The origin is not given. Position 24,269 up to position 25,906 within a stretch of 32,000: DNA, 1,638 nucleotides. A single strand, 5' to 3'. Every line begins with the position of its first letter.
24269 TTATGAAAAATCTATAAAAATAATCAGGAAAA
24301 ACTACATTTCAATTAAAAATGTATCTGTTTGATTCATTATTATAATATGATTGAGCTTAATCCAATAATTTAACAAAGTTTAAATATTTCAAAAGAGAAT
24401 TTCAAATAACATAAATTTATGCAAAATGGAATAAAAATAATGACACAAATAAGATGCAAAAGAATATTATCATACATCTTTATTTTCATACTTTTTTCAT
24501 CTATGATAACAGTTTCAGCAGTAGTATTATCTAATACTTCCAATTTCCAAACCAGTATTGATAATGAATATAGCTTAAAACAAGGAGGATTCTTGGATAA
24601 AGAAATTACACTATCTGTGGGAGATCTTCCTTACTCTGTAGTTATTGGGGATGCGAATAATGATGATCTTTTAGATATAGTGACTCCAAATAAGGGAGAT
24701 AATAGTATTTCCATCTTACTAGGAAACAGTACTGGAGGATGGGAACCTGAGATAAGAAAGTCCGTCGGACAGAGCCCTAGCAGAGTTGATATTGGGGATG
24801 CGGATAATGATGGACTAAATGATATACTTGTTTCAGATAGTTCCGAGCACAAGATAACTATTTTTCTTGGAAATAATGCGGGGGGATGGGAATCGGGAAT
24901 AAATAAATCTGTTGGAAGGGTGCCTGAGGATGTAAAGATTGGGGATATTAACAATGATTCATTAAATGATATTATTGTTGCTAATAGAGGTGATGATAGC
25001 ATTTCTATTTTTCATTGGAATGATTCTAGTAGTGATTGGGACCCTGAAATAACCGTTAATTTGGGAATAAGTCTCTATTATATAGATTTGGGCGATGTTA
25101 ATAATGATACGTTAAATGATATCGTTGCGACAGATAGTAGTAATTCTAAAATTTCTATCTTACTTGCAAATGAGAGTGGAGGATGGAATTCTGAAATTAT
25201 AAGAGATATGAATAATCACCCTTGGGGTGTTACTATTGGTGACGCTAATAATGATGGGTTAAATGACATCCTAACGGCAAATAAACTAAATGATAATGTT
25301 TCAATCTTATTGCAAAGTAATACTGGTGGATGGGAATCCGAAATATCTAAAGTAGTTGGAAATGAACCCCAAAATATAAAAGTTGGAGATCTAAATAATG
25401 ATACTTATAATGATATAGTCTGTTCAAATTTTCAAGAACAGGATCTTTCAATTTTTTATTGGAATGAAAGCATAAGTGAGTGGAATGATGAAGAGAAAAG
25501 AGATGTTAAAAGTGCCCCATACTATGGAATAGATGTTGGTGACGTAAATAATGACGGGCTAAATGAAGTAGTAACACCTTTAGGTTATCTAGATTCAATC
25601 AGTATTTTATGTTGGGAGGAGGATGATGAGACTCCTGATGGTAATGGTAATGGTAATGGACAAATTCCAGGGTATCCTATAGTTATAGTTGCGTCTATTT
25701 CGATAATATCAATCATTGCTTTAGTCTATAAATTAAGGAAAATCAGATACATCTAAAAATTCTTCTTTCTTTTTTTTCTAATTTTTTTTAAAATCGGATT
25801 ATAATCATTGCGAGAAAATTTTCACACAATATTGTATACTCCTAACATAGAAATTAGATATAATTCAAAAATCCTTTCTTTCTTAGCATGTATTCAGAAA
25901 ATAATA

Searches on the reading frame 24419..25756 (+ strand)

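Call 41: search_protein_families(library=pfam, proteins=[window:24419-25756:+], max_evalue=0.001)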
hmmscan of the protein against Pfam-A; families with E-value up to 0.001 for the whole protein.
window:24419-25756:+ (445 aa): 3 families
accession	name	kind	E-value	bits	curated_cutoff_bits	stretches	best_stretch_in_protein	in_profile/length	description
PF13517.12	FG-GAP_3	-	5.4e-30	104.2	26.9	6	226-285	1-60/61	FG-GAP-like repeat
PF01839.29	FG-GAP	-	1.7e-13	50.5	22.1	0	268-291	2-25/37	FG-GAP repeat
PF13186.11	SPASM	-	2.7e-05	24.8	21.5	0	170-186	27-43/67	Iron-sulfur cluster-binding domain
